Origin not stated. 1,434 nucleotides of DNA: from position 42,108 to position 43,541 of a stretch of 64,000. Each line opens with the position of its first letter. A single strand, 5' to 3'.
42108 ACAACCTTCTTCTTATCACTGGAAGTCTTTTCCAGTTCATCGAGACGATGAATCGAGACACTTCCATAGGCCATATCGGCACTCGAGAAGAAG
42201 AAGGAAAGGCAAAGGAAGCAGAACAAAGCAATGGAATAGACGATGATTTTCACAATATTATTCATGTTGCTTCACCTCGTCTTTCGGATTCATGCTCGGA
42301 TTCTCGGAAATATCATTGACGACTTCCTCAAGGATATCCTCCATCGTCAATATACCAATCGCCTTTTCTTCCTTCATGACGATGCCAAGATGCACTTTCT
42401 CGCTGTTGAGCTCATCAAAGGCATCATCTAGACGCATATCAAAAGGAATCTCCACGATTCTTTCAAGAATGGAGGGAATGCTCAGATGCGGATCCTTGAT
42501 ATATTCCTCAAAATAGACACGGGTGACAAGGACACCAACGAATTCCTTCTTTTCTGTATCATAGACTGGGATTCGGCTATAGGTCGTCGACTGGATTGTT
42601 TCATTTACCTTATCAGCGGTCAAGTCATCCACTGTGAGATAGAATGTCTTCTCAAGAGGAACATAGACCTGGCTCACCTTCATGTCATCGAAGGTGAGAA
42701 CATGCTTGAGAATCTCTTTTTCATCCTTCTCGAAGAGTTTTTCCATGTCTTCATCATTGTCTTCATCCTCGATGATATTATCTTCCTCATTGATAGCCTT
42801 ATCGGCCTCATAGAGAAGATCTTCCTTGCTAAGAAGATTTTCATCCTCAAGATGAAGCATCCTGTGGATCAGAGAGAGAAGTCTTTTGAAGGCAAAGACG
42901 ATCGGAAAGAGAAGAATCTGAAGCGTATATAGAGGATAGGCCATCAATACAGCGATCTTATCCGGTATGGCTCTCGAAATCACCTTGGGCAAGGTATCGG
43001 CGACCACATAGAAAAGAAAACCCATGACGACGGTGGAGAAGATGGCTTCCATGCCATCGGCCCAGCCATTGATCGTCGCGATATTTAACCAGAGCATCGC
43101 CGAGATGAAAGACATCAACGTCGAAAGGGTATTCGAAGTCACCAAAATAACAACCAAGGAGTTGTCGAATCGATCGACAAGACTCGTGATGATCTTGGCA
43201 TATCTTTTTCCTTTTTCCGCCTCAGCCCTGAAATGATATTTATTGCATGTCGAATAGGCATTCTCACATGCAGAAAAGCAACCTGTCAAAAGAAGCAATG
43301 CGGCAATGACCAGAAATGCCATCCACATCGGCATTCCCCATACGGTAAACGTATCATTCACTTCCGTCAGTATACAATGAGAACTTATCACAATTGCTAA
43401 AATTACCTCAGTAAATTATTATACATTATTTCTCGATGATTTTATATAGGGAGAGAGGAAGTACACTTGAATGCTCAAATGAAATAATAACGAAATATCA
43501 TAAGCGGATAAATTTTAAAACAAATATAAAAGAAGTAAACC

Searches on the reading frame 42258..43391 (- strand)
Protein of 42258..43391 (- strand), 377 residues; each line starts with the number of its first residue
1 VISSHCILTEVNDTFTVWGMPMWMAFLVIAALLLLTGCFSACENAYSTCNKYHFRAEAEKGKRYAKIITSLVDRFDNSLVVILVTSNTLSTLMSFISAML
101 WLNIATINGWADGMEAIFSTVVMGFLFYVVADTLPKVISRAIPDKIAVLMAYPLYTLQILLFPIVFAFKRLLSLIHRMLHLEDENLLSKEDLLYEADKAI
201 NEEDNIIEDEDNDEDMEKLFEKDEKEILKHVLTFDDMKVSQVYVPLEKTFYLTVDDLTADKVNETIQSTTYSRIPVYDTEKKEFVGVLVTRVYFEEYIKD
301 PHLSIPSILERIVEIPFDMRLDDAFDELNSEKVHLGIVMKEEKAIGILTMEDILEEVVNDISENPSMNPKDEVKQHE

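Call 3: search_protein_families(library=pfam, proteins=[window:42258-43391:-], max_evalue=0.01)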
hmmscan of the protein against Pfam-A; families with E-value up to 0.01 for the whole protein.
window:42258-43391:- (377 aa): 2 families
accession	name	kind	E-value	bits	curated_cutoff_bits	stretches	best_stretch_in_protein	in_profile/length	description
PF01595.25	CNNM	-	3.1e-28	99.1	28.4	1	28-200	2-172/181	Cyclin M transmembrane N-terminal domain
PF00571.33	CBS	-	1.8e-08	35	24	1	312-358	9-56/57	CBS domain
